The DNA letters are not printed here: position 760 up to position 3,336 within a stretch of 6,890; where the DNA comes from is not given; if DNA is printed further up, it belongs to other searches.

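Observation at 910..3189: GT2::GH3 domain fusion, an architecture I do not recognise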

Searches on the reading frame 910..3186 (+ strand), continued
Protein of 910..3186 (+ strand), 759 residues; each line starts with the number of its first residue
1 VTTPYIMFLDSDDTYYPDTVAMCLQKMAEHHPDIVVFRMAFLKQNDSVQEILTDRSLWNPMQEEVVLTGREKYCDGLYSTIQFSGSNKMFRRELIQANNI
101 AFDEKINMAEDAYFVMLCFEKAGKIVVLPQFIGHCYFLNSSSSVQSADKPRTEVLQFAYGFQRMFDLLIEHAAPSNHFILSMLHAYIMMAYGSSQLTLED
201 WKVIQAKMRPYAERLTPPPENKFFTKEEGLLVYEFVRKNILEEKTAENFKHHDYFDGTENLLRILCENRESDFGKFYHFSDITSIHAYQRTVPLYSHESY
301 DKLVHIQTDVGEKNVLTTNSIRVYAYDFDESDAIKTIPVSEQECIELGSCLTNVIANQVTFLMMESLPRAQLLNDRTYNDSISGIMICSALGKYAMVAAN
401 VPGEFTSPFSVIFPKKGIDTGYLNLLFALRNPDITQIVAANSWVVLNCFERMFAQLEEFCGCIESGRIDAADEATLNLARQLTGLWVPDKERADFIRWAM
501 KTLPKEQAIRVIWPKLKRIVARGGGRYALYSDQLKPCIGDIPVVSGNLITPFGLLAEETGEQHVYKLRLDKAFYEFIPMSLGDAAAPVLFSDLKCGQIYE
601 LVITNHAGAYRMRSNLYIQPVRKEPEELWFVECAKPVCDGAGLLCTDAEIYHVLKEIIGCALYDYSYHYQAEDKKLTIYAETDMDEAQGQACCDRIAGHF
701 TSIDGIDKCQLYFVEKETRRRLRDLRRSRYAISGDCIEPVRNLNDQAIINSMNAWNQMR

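Call 58: find_homologous_proteins(query=P0021, max_evalue=1e-20)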
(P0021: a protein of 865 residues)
Query P0021 (865 aa): 379 proteins with E <= 1e-20 among 6127 candidates; the best 120 are listed.
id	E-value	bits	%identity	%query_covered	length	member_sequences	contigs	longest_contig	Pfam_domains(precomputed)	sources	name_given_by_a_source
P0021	0.0e+0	1989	100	100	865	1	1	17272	PF10111.15,PF03321.20,PF23571.2,PF00535.33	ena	-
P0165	0.0e+0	1442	70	100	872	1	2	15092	PF10111.15,PF03321.20,PF23571.2,PF00535.33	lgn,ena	-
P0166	0.0e+0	1248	61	99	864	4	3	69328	PF10111.15,PF03321.20,PF23571.2,PF00535.33,PF23572.2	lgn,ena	-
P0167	0.0e+0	1155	57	100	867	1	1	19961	PF03321.20,PF23571.2,PF00535.33,PF23572.2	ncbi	-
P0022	0.0e+0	1135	56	100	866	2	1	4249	PF10111.15,PF03321.20,PF23571.2,PF00535.33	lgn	-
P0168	0.0e+0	1119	56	100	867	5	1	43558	PF10111.15,PF03321.20,PF23571.2,PF00535.33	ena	-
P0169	3.8e-276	937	49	99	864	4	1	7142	PF10111.15,PF03321.20,PF23571.2,PF00535.33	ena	-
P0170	5.1e-257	873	45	99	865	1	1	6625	PF10111.15,PF03321.20,PF23571.2,PF00535.33,PF23572.2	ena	-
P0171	1.3e-225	770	43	99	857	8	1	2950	PF10111.15,PF03321.20,PF23571.2,PF00535.33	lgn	-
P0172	1.0e-224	767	43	99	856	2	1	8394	PF03321.20,PF23571.2,PF00535.33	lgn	-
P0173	7.3e-223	760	41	99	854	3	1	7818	PF03321.20,PF23571.2,PF00535.33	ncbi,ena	-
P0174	5.7e-219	748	42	99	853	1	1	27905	PF10111.15,PF03321.20,PF23571.2,PF00535.33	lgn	-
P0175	1.1e-218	747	42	99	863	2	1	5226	PF03321.20,PF23571.2,PF00535.33,PF23572.2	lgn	-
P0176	3.4e-215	735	41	100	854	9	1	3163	PF03321.20,PF23571.2,PF00535.33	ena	-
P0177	5.0e-213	728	40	99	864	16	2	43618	PF03321.20,PF23571.2,PF00535.33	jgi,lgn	-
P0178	4.5e-212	725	42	99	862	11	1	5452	PF03321.20,PF23571.2,PF00535.33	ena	-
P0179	8.7e-212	724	41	99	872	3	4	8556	PF10111.15,PF13641.13,PF03321.20,PF23571.2,PF00535.33,PF23572.2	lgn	-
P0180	7.5e-208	711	41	99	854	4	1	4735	PF03321.20,PF23571.2,PF00535.33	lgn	-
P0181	1.5e-207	710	41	99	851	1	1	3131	PF03321.20,PF23571.2,PF00535.33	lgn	-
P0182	5.1e-207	708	40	99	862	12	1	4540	PF10111.15,PF03321.20,PF23571.2,PF00535.33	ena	-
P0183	5.6e-206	705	39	100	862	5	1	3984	PF03321.20,PF23571.2,PF00535.33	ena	-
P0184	3.1e-205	702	40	99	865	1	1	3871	PF03321.20,PF23571.2,PF00535.33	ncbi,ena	-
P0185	4.6e-204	698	41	99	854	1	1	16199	PF03321.20,PF23571.2,PF00535.33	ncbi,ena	-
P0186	9.0e-204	697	40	98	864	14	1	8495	PF03321.20,PF23571.2,PF00535.33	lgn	-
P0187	1.4e-203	697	39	99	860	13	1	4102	PF10111.15,PF03321.20,PF23571.2,PF00535.33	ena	-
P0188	1.3e-202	693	39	99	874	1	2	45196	PF03321.20,PF23571.2,PF00535.33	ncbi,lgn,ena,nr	ncbi:MAG: GH3 auxin-responsive promoter family protein [Selenomonadaceae bacterium]|nr:GH3 auxin-res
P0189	3.4e-202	692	39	99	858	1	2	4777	PF10111.15,PF03321.20,PF23571.2,PF00535.33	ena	-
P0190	3.6e-202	692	38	100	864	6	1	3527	PF03321.20,PF23571.2,PF00535.33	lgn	-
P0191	5.3e-202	691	39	97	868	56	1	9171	PF03321.20,PF23571.2,PF00535.33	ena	-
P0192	5.5e-200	685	38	99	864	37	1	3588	PF03321.20,PF23571.2,PF00535.33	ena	-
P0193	7.4e-200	684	39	100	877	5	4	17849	PF10111.15,PF03321.20,PF23571.2,PF00535.33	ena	-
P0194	3.2e-199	682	39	100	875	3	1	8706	PF10111.15,PF03321.20,PF23571.2,PF00535.33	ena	-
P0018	4.1e-199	682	40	98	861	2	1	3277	PF10111.15,PF03321.20,PF23571.2,PF00535.33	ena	-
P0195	4.8e-199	682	39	99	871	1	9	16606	PF03321.20,PF23571.2,PF00535.33,PF23572.2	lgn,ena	-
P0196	8.8e-199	681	37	100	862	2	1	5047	PF03321.20,PF23571.2,PF00535.33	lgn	-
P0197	2.7e-198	679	37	99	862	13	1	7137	PF03321.20,PF23571.2,PF00535.33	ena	-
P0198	4.5e-198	678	39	99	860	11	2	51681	PF10111.15,PF03321.20,PF23571.2,PF00535.33,PF23572.2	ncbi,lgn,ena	-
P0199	1.0e-197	677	39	98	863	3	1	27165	PF10111.15,PF03321.20,PF23571.2,PF00535.33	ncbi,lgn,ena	-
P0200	1.1e-196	674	39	98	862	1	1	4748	PF10111.15,PF03321.20,PF23571.2,PF00535.33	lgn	-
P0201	1.5e-196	673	39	99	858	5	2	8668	PF03321.20,PF23571.2,PF00535.33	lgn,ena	-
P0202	3.9e-196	672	37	99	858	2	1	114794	PF10111.15,PF03321.20,PF23571.2,PF00535.33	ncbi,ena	-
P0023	7.7e-195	668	39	98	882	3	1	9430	PF03321.20,PF23571.2,PF00535.33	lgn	-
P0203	1.5e-194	667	39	99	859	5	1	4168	PF03321.20,PF23571.2,PF00535.33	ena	-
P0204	3.5e-194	665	38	99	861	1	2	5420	PF10111.15,PF03321.20,PF23571.2,PF00535.33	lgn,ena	-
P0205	4.8e-194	665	38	99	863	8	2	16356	PF03321.20,PF23571.2,PF00535.33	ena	-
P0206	4.7e-193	662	42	88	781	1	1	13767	PF13641.13,PF03321.20,PF23571.2,PF00535.33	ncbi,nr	ncbi:MAG: GH3 auxin-responsive promoter family protein, partial [Lachnospiraceae bacterium]|nr:GH3 a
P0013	3.7e-192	659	37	100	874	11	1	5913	PF10111.15,PF03321.20,PF23571.2,PF00535.33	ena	-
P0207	5.1e-192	658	39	99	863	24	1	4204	PF03321.20,PF23571.2,PF00535.33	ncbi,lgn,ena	-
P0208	8.9e-192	658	39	97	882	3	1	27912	PF10111.15,PF03321.20,PF23571.2,PF00535.33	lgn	-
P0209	6.2e-191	655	38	99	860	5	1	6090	PF03321.20,PF23571.2,PF00535.33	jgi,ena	-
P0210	3.1e-190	652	38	98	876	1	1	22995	PF13641.13,PF03321.20,PF23571.2,PF00535.33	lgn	-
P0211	5.2e-190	652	38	98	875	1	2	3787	PF10111.15,PF13641.13,PF03321.20,PF23571.2,PF00535.33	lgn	-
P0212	7.3e-190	651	39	100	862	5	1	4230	PF10111.15,PF03321.20,PF23571.2,PF00535.33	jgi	jgi:glycosyltransferase involved in cell wall biosynthesis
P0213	1.3e-187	644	39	100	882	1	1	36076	PF03321.20,PF23571.2,PF00535.33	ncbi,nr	ncbi:MAG: GH3 auxin-responsive promoter family protein [Lachnospiraceae bacterium]|nr:GH3 auxin-resp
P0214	1.4e-187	644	37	99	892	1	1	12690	PF10111.15,PF13641.13,PF03321.20,PF23571.2,PF00535.33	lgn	-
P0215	3.1e-187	643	37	100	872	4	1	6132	PF03321.20,PF23571.2,PF00535.33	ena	-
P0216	3.4e-185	636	38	100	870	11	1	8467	PF10111.15,PF03321.20,PF23571.2,PF00535.33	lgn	-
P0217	7.8e-185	635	37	98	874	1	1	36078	PF13641.13,PF03321.20,PF23571.2,PF00535.33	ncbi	-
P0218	1.3e-184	634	38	99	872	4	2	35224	PF10111.15,PF13641.13,PF03321.20,PF23571.2,PF00535.33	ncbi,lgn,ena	-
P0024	5.5e-184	632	39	98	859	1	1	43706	PF10111.15,PF03321.20,PF23571.2,PF00535.33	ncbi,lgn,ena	-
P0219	9.2e-184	631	37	99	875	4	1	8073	PF03321.20,PF23571.2,PF00535.33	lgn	-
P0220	6.3e-183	628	45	77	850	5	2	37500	PF03321.20,PF23571.2,PF00535.33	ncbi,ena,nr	ncbi:MAG: GH3 auxin-responsive promoter family protein [Selenomonadaceae bacterium]|nr:GH3 auxin-res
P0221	6.6e-183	628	38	93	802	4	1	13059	PF03321.20,PF23571.2,PF00535.33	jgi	-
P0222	3.5e-182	626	37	99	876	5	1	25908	PF10111.15,PF03321.20,PF23571.2,PF00535.33,PF23572.2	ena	-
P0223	5.3e-182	625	37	100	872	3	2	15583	PF03321.20,PF23571.2,PF00535.33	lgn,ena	-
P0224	7.7e-182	625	36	99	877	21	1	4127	PF10111.15,PF13641.13,PF03321.20,PF23571.2,PF00535.33,PF23572.2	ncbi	-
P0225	1.6e-181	624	37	99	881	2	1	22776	PF10111.15,PF13641.13,PF03321.20,PF23571.2,PF00535.33,PF23572.2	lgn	-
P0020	1.9e-181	623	36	99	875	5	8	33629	PF03321.20,PF23571.2,PF00535.33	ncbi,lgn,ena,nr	ncbi:MAG: GH3 auxin-responsive promoter family protein [Ruminococcus sp.]|nr:GH3 auxin-responsive pr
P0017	1.0e-180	621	37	100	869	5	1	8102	PF03321.20,PF23571.2,PF00535.33,PF23572.2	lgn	-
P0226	1.5e-180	620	38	98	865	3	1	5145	PF03321.20,PF23571.2,PF00535.33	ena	-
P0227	2.2e-180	620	37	99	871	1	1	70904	PF10111.15,PF03321.20,PF23571.2,PF00535.33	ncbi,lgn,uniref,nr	ncbi:GH3 family domain-containing protein [Butyrivibrio sp. YAB3001]|uniref:GH3 family domain-contai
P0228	1.4e-179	617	36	100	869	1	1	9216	PF10111.15,PF13641.13,PF03321.20,PF23571.2,PF00535.33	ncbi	-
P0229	6.7e-179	615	36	99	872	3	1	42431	PF10111.15,PF03321.20,PF23571.2,PF00535.33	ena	-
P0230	3.0e-178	613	37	98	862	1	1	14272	PF03321.20,PF23571.2,PF00535.33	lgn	-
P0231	5.4e-178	612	38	99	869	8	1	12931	PF10111.15,PF03321.20,PF23571.2,PF00535.33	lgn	-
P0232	1.0e-177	611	37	98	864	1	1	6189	PF03321.20,PF23571.2,PF00535.33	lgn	-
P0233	4.7e-177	609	35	99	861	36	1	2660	PF03321.20,PF23571.2,PF00535.33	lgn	-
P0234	1.3e-175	604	36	99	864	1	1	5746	PF10111.15,PF13641.13,PF03321.20,PF23571.2,PF00535.33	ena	-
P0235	3.8e-173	596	36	100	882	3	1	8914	PF13641.13,PF03321.20,PF23571.2,PF00535.33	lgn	-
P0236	6.2e-173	595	36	100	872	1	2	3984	PF10111.15,PF03321.20,PF23571.2,PF00535.33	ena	-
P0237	1.9e-172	594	36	97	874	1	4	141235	PF10111.15,PF03321.20,PF23571.2,PF00535.33,PF23572.2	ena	-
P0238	4.5e-171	589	35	98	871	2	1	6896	PF03321.20,PF23571.2,PF00535.33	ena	-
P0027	5.3e-168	579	36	99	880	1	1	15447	PF03321.20,PF23571.2,PF00535.33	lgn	-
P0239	7.7e-168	578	35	99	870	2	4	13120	PF10111.15,PF03321.20,PF23571.2,PF00535.33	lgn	-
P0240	6.0e-167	575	36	99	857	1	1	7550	PF03321.20,PF23571.2,PF00535.33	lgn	-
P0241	7.8e-166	572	36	98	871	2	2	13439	PF13641.13,PF03321.20,PF23571.2,PF00535.33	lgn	-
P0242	2.8e-165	570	37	99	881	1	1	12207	PF10111.15,PF13641.13,PF03321.20,PF23571.2,PF00535.33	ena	-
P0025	8.4e-163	562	37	98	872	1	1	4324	PF03321.20,PF23571.2,PF00535.33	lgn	-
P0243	2.4e-161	557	36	100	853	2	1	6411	PF03321.20,PF23571.2,PF00535.33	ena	-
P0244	2.7e-161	557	35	99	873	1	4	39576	PF10111.15,PF03321.20,PF23571.2,PF00535.33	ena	-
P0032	8.1e-161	555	35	98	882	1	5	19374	PF13641.13,PF03321.20,PF23571.2,PF00535.33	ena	-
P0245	1.2e-160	555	34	100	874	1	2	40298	PF10111.15,PF03321.20,PF23571.2,PF00535.33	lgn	-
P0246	2.7e-160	553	35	99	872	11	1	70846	PF10111.15,PF03321.20,PF23571.2,PF00535.33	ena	-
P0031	7.5e-160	552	35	100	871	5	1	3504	PF10111.15,PF03321.20,PF23571.2,PF00535.33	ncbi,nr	ncbi:MAG: GH3 auxin-responsive promoter family protein [Synergistaceae bacterium]|nr:GH3 auxin-respo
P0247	3.0e-159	550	39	82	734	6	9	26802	PF10111.15,PF03321.20,PF23571.2,PF00535.33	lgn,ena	-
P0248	1.7e-158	547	38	97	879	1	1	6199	PF10111.15,PF03321.20,PF23571.2,PF00535.33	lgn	-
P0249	8.1e-158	545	39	82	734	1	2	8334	PF10111.15,PF03321.20,PF23571.2,PF00535.33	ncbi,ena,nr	ncbi:MAG: GH3 auxin-responsive promoter family protein [Lachnospiraceae bacterium]|nr:GH3 auxin-resp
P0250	3.2e-157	543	35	100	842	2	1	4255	PF10111.15,PF03321.20,PF23571.2,PF00535.33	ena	-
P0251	3.2e-156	540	38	87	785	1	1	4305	PF10111.15,PF03321.20,PF23571.2,PF00535.33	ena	-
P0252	5.2e-156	539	36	99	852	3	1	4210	PF10111.15,PF03321.20,PF23571.2,PF00535.33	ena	-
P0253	7.7e-156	539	38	83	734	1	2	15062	PF10111.15,PF03321.20,PF23571.2,PF00535.33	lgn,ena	-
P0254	3.0e-155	537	39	82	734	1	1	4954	PF10111.15,PF03321.20,PF23571.2,PF00535.33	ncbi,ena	-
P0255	4.5e-154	533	36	98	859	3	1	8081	PF13641.13,PF03321.20,PF23571.2,PF00535.33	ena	-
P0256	6.7e-154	532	37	99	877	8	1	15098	PF10111.15,PF03321.20,PF23571.2,PF00535.33,PF23572.2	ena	-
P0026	1.7e-153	531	33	98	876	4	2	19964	PF03321.20,PF00535.33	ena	-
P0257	1.9e-153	531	38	82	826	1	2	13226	PF10111.15,PF03321.20,PF23571.2,PF00535.33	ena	-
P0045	2.0e-153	531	36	90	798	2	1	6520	PF03321.20,PF23571.2,PF00535.33,PF23572.2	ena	-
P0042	2.3e-153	530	37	98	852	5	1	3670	PF10111.15,PF03321.20,PF23571.2,PF00535.33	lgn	-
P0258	6.3e-153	529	36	86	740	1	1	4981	PF03321.20,PF23571.2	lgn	-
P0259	8.5e-152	525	35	100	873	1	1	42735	PF10111.15,PF03321.20,PF23571.2,PF00535.33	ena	-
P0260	1.5e-151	524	38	82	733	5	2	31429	PF10111.15,PF03321.20,PF23571.2,PF00535.33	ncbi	-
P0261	2.2e-151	524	36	98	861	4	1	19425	PF03321.20,PF23571.2,PF00535.33,PF23572.2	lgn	-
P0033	5.4e-151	523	34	98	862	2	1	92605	PF03321.20,PF23571.2,PF00535.33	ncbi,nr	ncbi:MAG: GH3 auxin-responsive promoter family protein [Lachnospiraceae bacterium]|nr:GH3 auxin-resp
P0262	2.0e-150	521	36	98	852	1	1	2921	PF10111.15,PF03321.20,PF23571.2,PF00535.33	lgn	-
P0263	6.1e-150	519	34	96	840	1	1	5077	PF10111.15,PF03321.20,PF23571.2,PF00535.33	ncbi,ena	-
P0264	1.3e-149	518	34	98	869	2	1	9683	PF03321.20,PF23571.2,PF00535.33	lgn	-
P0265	8.2e-149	515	34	98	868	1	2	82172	PF03321.20,PF23571.2,PF00535.33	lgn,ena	-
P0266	8.2e-149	515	35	95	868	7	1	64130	PF03321.20,PF23571.2,PF00535.33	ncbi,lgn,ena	-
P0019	5.0e-148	513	36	98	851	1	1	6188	PF10111.15,PF03321.20,PF23571.2,PF00535.33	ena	-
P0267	5.8e-148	513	40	83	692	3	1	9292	PF03321.20,PF23571.2,PF00535.33,PF25146.1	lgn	-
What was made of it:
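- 379 clusters found with query P0021, named 'GH3 auxin-responsive promoter family protein' or 'GH3 family domain-containing protein [Butyrivibrio sp. YAB3001]' (call 58).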

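Call 59: find_encoding_contigs(protein=P0166, flank=10000, max_places=1)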
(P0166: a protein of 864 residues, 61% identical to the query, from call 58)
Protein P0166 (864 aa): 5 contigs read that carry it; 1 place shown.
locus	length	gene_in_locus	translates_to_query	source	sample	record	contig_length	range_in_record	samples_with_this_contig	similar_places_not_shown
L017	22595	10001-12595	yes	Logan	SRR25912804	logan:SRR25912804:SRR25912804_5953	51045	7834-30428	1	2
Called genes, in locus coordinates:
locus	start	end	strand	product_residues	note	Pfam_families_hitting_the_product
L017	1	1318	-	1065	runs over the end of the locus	PF00873:ACR_tran, PF03176:MMPL, PF02355:SecD_SecF_C (weak)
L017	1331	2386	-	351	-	PF25917:BSH_RND, PF25973:BSH_CzcB (weak), PF25885:HH_EMRA (weak), PF25876:HH_MFP_RND, PF25944:Beta-barrel_RND, PF25989:YknX_C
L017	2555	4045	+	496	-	PF00135:COesterase, PF20434:BD-FAE, PF07859:Abhydrolase_3 (faint)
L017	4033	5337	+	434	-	-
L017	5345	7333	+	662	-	PF00501:AMP-binding, PF13193:AMP-binding_C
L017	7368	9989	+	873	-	PF00535:Glycos_transf_2, PF10111:Glyco_tranf_2_2, PF03321:GH3, PF23571:GH3_M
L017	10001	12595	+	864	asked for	PF00535:Glycos_transf_2, PF10111:Glyco_tranf_2_2 (faint), PF03321:GH3, PF23572:GH3_C (faint), PF23571:GH3_M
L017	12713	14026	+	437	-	PF02900:LigB, PF01871:AMMECR1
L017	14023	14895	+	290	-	PF04055:Radical_SAM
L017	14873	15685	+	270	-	PF01966:HD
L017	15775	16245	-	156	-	PF09719:C_GCAxxG_C_C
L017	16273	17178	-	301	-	PF03595:SLAC1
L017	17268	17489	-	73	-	PF11823:Se_S_carrier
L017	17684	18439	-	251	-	PF01869:BcrAD_BadFG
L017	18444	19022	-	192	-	PF01206:TusA, PF02635:DsrE (weak)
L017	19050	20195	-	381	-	PF06050:HGD-D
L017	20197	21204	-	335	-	PF13379:NMT1_2, PF09084:NMT1, PF12974:Phosphonate-bd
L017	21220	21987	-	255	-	PF00005:ABC_tran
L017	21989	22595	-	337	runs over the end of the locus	PF00528:BPD_transp_1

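Call 60: find_encoding_contigs(protein=P0227, flank=10000, max_places=1)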
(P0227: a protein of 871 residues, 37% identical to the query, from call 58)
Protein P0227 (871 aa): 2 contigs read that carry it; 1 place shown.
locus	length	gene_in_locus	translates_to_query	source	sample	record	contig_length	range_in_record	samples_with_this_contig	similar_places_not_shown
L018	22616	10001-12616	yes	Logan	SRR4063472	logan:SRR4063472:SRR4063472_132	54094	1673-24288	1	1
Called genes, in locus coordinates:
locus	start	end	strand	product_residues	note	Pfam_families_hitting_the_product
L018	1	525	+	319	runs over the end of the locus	-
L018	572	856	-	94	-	PF00216:Bac_DNA_binding, PF18291:HU-HIG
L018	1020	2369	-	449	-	PF01554:MatE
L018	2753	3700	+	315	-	PF20511:PMI_typeI_cat, PF07883:Cupin_2 (faint), PF21621:MPI_cupin_dom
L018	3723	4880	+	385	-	PF00149:Metallophos, PF12850:Metallophos_2 (weak), PF12320:SbcD_C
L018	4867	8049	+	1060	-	PF13476:AAA_23, PF13555:AAA_29 (weak), PF13558:SbcC_Walker_B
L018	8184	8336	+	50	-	-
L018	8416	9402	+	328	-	PF11258:DUF3048, PF17479:DUF3048_C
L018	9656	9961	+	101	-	PF01740:STAS, PF13466:STAS_2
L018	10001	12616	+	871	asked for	PF00535:Glycos_transf_2, PF10111:Glyco_tranf_2_2, PF03321:GH3, PF23571:GH3_M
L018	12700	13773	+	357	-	PF01757:Acyl_transf_3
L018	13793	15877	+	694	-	PF00664:ABC_membrane, PF00005:ABC_tran, PF02463:SMC_N (faint)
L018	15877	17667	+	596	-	PF00664:ABC_membrane, PF00005:ABC_tran, PF13304:AAA_21 (faint)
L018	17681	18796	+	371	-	PF00535:Glycos_transf_2, PF10111:Glyco_tranf_2_2, PF13641:Glyco_tranf_2_3 (weak)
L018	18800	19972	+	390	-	-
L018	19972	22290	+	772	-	PF00535:Glycos_transf_2, PF10111:Glyco_tranf_2_2, PF13641:Glyco_tranf_2_3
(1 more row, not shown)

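Call 61: find_encoding_contigs(protein=P0021, flank=10000, max_places=1)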
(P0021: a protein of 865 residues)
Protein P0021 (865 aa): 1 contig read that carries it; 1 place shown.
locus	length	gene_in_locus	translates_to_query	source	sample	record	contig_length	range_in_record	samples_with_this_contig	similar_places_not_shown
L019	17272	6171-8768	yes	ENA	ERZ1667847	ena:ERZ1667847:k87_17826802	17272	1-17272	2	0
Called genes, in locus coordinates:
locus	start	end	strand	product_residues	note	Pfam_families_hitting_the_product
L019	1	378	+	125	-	?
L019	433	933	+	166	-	-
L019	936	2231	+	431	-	-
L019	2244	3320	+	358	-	PF00535:Glycos_transf_2, PF10111:Glyco_tranf_2_2, PF13641:Glyco_tranf_2_3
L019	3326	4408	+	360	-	PF00535:Glycos_transf_2, PF10111:Glyco_tranf_2_2, PF13641:Glyco_tranf_2_3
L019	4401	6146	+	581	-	PF01554:MatE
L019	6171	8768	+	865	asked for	PF00535:Glycos_transf_2, PF10111:Glyco_tranf_2_2 (weak), PF03321:GH3, PF23571:GH3_M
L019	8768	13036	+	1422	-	PF00668:Condensation, PF00501:AMP-binding, PF13193:AMP-binding_C (weak), PF00550:PP-binding, PF00668:Condensation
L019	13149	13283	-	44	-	PF20467:MmeI_C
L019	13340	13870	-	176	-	PF20466:MmeI_TRD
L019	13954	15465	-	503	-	PF20464:MmeI_N, PF20465:MmeI_hel, PF20473:MmeI_Mtase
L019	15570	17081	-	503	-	PF08666:SAF, PF04295:GD_AH_second, PF20629:GD_AH_C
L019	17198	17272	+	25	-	?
